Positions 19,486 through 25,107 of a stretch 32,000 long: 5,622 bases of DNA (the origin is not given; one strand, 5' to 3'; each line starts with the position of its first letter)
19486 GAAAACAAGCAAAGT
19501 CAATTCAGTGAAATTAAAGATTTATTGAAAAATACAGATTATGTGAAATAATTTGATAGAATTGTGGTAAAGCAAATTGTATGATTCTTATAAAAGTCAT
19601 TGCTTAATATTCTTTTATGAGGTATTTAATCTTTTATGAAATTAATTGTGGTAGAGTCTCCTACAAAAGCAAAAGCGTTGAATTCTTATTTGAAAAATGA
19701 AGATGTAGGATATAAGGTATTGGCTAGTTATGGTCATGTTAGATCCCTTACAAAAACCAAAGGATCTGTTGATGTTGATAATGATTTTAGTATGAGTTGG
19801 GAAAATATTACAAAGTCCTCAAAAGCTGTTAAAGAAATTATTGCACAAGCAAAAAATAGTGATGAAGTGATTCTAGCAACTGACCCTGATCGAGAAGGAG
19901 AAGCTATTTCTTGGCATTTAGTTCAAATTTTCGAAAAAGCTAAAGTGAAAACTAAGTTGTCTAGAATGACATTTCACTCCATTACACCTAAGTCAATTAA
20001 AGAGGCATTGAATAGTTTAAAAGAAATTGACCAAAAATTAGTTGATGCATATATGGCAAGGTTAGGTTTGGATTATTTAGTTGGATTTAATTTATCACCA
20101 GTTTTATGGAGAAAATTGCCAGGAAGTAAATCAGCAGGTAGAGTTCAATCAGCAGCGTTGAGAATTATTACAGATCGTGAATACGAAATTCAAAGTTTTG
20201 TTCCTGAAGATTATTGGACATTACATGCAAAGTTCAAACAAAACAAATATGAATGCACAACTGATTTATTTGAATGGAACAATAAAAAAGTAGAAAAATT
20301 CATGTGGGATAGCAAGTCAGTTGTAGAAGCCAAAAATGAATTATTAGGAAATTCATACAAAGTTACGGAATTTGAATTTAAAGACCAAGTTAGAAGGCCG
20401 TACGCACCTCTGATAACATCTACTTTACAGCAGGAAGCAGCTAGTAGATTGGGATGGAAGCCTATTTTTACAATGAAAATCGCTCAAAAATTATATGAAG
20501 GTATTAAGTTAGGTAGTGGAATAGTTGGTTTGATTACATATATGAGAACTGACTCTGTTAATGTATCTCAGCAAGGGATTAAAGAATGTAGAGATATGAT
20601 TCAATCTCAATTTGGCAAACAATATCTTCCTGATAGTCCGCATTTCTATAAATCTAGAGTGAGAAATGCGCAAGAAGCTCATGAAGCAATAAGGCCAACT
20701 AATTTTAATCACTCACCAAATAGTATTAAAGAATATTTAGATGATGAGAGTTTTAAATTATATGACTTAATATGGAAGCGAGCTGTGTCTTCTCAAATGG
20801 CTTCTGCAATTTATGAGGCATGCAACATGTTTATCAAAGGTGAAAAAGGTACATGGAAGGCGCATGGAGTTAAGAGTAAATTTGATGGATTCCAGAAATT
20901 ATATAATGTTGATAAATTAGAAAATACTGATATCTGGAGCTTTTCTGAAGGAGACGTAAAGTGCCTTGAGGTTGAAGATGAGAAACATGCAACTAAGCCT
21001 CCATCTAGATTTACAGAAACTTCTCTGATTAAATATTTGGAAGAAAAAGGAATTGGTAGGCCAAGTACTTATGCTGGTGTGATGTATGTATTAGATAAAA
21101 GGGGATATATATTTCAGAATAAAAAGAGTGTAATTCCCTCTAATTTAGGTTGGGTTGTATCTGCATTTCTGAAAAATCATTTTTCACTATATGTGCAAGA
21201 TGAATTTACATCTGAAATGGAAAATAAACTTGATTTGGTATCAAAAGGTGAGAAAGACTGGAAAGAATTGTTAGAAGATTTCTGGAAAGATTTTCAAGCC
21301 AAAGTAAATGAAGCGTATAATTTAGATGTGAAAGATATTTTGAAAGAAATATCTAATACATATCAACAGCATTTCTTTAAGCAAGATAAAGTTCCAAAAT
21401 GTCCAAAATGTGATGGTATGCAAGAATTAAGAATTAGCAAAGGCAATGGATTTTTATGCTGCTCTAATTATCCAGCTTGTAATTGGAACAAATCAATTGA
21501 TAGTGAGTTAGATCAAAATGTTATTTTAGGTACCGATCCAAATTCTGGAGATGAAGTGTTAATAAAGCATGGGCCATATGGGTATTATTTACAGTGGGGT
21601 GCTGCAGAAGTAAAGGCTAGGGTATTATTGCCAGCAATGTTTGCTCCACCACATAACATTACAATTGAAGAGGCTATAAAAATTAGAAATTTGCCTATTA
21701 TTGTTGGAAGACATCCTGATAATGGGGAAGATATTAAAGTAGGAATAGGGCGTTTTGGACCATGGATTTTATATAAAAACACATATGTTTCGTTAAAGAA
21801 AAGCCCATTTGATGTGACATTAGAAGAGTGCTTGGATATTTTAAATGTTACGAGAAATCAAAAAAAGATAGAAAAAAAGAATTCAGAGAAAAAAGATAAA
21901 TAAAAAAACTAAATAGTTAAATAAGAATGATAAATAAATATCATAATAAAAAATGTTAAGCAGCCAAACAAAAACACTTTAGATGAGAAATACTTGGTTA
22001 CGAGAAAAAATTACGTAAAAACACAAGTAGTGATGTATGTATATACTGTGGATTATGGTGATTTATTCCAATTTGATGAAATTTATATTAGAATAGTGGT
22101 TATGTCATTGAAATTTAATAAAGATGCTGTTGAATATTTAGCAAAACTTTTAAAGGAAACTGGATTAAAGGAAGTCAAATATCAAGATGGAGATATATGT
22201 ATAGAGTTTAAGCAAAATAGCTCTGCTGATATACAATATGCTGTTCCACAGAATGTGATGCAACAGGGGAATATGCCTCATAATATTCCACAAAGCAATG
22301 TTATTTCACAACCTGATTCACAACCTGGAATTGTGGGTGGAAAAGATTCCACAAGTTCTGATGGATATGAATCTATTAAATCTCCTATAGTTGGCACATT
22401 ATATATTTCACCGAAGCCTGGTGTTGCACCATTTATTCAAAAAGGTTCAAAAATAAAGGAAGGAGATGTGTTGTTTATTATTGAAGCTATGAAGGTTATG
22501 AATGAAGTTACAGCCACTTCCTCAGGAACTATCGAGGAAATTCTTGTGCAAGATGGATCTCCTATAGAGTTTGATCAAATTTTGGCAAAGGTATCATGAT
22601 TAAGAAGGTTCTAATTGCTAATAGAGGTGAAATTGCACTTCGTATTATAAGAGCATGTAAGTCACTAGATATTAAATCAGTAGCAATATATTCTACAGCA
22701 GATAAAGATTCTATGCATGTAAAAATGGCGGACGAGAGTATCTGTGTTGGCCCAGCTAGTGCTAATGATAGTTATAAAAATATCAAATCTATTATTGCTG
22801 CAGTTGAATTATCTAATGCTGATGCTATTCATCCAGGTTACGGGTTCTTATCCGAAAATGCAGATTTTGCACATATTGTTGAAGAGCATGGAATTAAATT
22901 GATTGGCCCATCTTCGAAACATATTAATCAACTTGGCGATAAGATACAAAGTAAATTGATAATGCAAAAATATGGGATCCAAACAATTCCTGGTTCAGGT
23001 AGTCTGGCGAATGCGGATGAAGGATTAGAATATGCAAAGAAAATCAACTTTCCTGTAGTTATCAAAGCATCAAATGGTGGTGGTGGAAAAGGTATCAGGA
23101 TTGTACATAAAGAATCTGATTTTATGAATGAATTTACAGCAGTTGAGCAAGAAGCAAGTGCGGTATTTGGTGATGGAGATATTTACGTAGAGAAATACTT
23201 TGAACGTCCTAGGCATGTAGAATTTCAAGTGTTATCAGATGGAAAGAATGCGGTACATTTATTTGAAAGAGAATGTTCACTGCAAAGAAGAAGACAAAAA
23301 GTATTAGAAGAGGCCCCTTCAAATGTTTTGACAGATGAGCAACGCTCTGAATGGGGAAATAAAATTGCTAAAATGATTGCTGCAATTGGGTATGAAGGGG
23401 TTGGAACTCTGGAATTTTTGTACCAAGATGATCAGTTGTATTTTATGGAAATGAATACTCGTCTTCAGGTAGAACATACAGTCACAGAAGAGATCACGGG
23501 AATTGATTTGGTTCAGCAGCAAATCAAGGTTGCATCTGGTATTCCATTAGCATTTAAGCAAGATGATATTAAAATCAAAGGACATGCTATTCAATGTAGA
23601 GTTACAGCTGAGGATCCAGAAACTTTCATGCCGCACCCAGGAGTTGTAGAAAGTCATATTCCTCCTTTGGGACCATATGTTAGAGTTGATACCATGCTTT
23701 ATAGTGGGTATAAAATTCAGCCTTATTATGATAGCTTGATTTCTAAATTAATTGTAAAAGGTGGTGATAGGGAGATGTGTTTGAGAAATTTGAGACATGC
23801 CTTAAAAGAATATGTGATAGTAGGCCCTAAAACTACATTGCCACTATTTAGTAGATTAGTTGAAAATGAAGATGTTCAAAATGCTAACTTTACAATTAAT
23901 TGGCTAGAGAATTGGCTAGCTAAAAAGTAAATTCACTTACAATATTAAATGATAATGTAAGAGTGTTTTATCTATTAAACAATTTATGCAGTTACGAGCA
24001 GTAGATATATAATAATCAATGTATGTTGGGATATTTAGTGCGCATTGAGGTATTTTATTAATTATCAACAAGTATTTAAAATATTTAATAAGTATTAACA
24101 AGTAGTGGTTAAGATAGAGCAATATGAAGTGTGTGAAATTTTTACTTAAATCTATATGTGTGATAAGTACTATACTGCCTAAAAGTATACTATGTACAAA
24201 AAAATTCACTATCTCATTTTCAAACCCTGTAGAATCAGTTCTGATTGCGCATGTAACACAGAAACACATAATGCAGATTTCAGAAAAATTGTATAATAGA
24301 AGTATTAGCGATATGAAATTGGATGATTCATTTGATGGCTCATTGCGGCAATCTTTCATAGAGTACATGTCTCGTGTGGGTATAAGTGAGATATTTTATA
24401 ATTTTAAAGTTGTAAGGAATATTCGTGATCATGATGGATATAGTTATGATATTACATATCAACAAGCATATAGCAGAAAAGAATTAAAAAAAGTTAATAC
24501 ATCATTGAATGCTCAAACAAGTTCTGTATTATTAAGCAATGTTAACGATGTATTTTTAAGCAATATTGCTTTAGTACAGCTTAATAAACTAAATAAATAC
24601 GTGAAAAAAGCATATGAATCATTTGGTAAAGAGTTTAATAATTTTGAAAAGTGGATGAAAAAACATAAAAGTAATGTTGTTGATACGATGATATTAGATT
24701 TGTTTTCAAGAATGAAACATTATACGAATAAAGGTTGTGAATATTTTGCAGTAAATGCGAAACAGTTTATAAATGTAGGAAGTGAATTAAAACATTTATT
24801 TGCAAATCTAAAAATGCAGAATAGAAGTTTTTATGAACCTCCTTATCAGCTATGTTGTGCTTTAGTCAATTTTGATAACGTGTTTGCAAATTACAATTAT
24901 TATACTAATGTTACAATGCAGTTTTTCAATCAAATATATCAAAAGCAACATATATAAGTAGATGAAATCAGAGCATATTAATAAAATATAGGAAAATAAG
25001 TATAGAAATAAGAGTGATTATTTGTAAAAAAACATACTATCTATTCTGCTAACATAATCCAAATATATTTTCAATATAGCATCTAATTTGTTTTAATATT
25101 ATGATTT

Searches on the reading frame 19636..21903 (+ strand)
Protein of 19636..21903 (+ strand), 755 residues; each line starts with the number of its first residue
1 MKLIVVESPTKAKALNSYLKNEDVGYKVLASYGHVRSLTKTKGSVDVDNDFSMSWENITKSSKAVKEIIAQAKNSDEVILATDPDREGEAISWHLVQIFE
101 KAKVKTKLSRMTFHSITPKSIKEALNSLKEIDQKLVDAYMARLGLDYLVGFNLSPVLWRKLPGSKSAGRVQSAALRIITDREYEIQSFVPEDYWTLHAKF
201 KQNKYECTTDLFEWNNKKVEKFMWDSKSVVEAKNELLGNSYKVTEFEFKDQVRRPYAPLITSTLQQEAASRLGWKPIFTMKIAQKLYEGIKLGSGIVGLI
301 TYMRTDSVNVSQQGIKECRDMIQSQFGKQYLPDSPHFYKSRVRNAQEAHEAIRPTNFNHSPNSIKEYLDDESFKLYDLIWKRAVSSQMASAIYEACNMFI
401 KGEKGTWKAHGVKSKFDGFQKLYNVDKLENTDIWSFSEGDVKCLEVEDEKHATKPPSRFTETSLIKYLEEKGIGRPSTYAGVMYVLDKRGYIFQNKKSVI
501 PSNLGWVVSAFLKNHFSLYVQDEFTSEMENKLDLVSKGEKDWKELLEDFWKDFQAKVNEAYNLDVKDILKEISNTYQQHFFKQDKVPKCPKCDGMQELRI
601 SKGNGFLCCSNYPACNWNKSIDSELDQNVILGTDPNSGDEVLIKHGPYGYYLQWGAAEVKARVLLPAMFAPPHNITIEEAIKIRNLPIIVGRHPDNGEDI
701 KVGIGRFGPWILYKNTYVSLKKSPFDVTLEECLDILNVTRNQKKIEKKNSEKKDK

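Call 5: search_protein_families(library=pfam, proteins=[window:19636-21903:+], max_evalue=0.01)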
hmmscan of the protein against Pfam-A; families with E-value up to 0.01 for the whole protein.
window:19636-21903:+ (755 aa): 5 families
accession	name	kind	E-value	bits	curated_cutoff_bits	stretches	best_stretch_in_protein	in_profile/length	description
PF01131.25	Topoisom_bac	-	1.1e-111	374.2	35.1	1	131-546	2-410/411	DNA topoisomerase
PF01751.28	Toprim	-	9.1e-21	74.3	23.1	1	2-115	1-95/96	Toprim domain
PF13368.11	Toprim_C_rpt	-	1.6e-20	73.2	22.3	2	693-743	1-53/57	Topoisomerase C-terminal repeat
PF01396.24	Zn_ribbon_Top1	-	3.4e-07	30.4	32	1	588-623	3-38/39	Topoisomerase DNA binding C4 zinc finger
PF13662.12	Toprim_4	-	0.0016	19.1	25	1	68-105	47-80/85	Toprim domain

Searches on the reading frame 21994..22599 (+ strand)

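Call 5: search_protein_families(library=pfam, proteins=[window:21994-22599:+], max_evalue=0.01)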
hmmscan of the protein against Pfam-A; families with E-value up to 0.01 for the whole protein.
window:21994-22599:+ (201 aa): 2 families
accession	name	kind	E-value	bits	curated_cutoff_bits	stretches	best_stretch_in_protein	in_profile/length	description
PF00364.28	Biotin_lipoyl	-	5.9e-20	71.3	22.1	1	127-199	2-72/73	Biotin-requiring enzyme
PF13533.13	Biotin_lipoyl_2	-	1.2e-06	28.6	29.8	0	172-199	3-30/32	Biotin-lipoyl like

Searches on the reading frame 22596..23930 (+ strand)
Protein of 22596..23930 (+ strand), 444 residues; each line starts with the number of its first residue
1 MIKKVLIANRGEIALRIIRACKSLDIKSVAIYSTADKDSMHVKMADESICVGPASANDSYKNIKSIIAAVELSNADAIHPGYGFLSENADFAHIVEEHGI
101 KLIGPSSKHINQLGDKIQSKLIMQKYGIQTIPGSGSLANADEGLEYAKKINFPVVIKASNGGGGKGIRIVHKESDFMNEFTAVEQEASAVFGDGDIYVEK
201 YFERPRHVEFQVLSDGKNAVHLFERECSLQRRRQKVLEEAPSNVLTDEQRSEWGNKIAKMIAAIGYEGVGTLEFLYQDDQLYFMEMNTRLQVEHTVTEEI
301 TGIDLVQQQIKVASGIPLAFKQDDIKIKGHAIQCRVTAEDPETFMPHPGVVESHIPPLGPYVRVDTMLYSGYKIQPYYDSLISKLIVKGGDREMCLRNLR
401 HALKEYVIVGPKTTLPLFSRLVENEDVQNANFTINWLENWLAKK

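Call 5: search_protein_families(library=pfam, proteins=[window:22596-23930:+], max_evalue=0.01)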
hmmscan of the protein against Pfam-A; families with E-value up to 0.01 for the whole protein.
window:22596-23930:+ (444 aa): 10 families
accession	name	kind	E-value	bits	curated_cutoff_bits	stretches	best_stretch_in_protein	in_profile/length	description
PF02786.22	CPSase_L_D2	-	1.9e-68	230.6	19.8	1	115-319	1-209/211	Carbamoyl-phosphate synthase L chain, ATP binding domain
PF00289.28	Biotin_carb_N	-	9.3e-46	155.3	25.5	1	1-110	1-110/110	Biotin carboxylase, N-terminal domain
PF02785.25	Biotin_carb_C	-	4.8e-34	117.2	32.4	1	333-438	1-107/108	Biotin carboxylase C-terminal domain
PF02222.28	ATP-grasp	-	5.2e-11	42.9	27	1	125-289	5-162/179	ATP-grasp domain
PF07478.18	Dala_Dala_lig_C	-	1.2e-06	28.7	24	1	145-288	30-174/204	D-ala D-ala ligase C-terminus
PF02655.19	ATP-grasp_3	-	2.6e-06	28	23.2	1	149-291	29-158/160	ATP-grasp domain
PF01071.24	GARS_A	-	4e-06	27.2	27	1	115-222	2-108/194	Phosphoribosylglycinamide synthetase, ATP-grasp (A) domain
PF08443.16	RimK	-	9.8e-06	25.7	21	1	115-310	3-185/188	RimK-like ATP-grasp domain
PF13549.11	ATP-grasp_5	-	0.0018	18.1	27.6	1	115-159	11-54/221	ATP-grasp domain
PF15632.11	ATPgrasp_Ter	-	0.0044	17.2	29.1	1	230-315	32-110/131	ATP-grasp in the biosynthetic pathway with Ter operon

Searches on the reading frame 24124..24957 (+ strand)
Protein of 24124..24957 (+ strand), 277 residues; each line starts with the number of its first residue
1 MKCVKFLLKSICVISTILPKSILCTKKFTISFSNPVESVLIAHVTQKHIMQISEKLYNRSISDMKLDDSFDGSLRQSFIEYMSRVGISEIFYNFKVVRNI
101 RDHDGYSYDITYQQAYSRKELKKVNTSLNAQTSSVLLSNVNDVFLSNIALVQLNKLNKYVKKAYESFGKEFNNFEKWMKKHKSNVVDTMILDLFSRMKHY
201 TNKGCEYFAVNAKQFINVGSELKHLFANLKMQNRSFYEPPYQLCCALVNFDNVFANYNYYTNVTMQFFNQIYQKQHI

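Call 6: search_protein_families(library=pfam, proteins=[window:24124-24957:+], max_evalue=0.01)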
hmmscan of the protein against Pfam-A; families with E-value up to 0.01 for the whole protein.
window:24124-24957:+ (277 aa): 0 families

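Call 33: search_protein_families(library=pfam, proteins=[window:24124-24957:+], max_evalue=1)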
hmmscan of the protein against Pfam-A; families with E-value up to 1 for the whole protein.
window:24124-24957:+ (277 aa): 1 family
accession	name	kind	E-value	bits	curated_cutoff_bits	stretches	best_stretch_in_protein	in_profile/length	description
PF15005.11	IZUMO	-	0.067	14.2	25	0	113-171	53-111/143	Izumo sperm-egg fusion, Ig domain-associated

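Call 72: search_protein_families(library=ncbifam, proteins=[window:24124-24957:+], max_evalue=0.01)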
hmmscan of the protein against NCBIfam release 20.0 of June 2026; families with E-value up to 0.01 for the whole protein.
window:24124-24957:+ (277 aa): 0 families
